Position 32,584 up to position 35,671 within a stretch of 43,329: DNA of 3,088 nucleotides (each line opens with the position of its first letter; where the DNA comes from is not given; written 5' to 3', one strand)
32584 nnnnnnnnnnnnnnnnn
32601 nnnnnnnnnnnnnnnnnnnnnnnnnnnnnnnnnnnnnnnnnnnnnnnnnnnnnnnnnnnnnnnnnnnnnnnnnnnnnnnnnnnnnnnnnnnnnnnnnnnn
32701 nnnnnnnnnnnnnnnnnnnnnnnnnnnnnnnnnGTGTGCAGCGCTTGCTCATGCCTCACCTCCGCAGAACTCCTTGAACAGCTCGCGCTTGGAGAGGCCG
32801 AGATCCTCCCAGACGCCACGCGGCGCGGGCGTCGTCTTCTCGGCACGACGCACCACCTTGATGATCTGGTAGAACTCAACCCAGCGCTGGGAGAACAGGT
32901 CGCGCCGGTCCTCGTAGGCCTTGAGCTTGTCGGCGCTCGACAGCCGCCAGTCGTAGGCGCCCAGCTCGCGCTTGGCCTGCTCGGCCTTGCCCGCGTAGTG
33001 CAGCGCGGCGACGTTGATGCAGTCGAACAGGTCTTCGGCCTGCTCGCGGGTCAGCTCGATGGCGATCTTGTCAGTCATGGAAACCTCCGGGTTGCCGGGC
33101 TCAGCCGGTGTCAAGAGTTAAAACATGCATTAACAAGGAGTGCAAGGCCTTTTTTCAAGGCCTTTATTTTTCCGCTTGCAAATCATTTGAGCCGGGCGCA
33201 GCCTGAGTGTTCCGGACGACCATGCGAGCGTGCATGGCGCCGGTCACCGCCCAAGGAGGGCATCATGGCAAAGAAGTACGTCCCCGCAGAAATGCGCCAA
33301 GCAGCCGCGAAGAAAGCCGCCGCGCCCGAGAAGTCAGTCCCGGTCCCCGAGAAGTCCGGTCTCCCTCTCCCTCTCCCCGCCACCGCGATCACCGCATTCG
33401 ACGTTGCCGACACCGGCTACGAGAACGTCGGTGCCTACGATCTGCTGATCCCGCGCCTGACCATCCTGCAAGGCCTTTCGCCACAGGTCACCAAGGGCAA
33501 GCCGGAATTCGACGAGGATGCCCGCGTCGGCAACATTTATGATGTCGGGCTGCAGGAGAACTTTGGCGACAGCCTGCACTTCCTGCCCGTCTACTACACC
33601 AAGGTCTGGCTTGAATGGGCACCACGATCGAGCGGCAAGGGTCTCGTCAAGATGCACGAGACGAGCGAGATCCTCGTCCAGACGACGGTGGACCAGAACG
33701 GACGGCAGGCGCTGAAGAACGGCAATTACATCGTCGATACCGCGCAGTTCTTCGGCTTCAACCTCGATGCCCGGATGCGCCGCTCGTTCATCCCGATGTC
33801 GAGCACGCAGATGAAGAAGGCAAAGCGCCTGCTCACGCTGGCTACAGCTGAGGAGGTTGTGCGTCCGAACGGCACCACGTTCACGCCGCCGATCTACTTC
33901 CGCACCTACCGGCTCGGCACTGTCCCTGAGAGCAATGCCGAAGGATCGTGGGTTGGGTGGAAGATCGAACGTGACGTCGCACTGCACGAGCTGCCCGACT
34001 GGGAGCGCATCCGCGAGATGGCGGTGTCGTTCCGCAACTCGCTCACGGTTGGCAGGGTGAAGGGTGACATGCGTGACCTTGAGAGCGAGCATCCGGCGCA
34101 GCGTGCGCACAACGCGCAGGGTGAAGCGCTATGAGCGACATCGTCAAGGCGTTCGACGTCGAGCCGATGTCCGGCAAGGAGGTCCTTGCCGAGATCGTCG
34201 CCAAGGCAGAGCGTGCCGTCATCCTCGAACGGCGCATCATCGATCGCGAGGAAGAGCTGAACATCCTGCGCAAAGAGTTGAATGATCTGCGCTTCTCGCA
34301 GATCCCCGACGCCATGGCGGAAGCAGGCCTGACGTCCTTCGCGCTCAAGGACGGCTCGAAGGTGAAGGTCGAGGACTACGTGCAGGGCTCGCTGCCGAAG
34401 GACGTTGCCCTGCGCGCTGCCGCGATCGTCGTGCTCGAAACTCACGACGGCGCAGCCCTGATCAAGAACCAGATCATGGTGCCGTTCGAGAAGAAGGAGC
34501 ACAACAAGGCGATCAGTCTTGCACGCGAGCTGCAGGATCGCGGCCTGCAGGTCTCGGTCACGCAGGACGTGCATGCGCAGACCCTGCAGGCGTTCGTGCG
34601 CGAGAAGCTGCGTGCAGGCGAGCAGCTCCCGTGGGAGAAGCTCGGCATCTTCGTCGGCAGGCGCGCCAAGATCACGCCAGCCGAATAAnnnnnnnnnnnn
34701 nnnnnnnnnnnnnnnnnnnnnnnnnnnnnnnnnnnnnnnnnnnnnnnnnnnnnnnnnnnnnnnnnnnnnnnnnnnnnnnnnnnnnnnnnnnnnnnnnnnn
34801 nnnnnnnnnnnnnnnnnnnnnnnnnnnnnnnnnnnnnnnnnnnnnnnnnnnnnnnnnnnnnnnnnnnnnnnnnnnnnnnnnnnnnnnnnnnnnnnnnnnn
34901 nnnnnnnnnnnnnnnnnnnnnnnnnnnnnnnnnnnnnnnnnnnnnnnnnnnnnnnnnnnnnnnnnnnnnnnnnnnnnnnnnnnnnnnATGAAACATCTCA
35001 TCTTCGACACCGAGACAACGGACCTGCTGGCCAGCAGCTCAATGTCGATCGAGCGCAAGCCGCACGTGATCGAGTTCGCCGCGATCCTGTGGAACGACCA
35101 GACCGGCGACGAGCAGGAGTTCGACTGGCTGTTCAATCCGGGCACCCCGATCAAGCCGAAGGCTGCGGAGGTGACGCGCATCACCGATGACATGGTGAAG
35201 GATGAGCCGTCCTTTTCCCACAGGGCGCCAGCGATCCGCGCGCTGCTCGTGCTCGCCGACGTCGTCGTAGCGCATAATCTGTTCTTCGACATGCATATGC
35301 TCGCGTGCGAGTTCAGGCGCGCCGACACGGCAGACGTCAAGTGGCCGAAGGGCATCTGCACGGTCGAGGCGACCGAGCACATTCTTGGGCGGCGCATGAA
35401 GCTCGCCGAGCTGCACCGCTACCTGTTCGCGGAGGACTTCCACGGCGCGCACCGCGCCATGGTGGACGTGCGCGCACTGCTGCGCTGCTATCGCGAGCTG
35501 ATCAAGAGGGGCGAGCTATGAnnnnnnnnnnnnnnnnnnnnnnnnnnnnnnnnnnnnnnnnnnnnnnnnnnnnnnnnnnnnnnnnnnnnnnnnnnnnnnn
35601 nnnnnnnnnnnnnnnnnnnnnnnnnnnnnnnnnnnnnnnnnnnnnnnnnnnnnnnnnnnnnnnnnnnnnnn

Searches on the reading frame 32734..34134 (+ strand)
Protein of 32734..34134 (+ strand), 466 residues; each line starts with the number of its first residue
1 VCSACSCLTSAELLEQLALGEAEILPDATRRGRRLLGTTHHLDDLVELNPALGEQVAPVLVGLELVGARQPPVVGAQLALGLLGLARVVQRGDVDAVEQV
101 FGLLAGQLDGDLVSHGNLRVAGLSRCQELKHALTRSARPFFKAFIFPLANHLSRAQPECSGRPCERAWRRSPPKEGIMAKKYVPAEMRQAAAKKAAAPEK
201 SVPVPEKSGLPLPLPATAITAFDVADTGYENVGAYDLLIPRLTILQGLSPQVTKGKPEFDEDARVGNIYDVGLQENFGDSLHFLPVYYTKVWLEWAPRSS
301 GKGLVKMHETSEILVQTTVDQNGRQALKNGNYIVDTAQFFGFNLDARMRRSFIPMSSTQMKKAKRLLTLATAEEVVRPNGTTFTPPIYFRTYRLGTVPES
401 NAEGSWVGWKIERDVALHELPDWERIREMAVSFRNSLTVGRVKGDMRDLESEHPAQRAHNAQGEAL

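Call 31: search_protein_families(library=phrogs, proteins=[window:32734-34134:+], max_evalue=0.001)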
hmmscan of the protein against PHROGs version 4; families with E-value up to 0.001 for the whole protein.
window:32734-34134:+ (466 aa): 1 family
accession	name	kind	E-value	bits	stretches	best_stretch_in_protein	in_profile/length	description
phrog_2402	-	unknown function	1.4e-48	166.9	1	200-458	16-281/292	-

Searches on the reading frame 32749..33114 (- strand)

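Call 31: search_protein_families(library=phrogs, proteins=[window:32749-33114:-], max_evalue=0.001)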
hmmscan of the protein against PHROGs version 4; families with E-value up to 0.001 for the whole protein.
window:32749-33114:- (121 aa): 0 families

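Call 77: search_protein_families(library=pfam, proteins=[window:32749-33114:-], max_evalue=0.01)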
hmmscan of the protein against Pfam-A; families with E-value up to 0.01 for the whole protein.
window:32749-33114:- (121 aa): 1 family
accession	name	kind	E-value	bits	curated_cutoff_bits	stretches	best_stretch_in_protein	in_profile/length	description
PF12968.13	DUF3856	-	0.0018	18.7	27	1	16-77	33-94/143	Domain of Unknown Function (DUF3856)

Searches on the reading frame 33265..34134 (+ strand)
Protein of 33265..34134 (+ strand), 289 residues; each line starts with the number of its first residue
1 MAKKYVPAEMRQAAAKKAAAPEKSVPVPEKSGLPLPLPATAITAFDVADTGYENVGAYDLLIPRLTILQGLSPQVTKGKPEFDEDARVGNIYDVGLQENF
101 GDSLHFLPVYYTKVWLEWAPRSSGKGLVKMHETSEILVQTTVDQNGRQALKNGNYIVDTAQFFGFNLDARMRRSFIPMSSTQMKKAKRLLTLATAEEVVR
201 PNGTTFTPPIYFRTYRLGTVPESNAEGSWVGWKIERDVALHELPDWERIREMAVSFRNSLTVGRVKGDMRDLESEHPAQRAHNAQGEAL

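Call 77: search_protein_families(library=pfam, proteins=[window:33265-34134:+], max_evalue=0.01)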
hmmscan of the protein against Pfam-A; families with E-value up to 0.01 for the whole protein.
window:33265-34134:+ (289 aa): 1 family
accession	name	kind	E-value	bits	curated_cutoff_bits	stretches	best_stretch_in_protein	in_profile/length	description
PF23977.1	Pam3_Gp34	-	6.6e-46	157.5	27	1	41-265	10-234/235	Pam3 phage gp34-like protein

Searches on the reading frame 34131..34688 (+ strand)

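Call 31: search_protein_families(library=phrogs, proteins=[window:34131-34688:+], max_evalue=0.001)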
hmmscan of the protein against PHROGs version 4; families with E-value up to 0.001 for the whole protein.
window:34131-34688:+ (185 aa): 1 family
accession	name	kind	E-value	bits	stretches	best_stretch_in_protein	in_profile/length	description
phrog_2378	-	unknown function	1.2e-35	123.9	1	16-182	22-185/189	-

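Call 77: search_protein_families(library=pfam, proteins=[window:34131-34688:+], max_evalue=0.01)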
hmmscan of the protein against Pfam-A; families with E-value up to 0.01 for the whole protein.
window:34131-34688:+ (185 aa): 1 family
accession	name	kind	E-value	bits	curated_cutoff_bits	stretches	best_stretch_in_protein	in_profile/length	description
PF23984.1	DUF7307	-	1.5e-21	77.1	27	1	23-182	3-128/129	Pam3 gp33-like protein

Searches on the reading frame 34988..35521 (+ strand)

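Call 31: search_protein_families(library=phrogs, proteins=[window:34988-35521:+], max_evalue=0.001)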
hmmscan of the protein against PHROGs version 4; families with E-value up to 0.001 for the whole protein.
window:34988-35521:+ (177 aa): 3 families
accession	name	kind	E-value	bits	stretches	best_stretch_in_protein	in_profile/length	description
phrog_192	-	DNA, RNA and nucleotide metabolism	3.1e-41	143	1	1-175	106-274/397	DNA polymerase exonuclease subunit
phrog_17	-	DNA, RNA and nucleotide metabolism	3.8e-09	36.1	1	1-174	670-827/1445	DNA polymerase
phrog_14632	-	DNA, RNA and nucleotide metabolism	5.7e-08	32.9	1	24-160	98-231/380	DNA polymerase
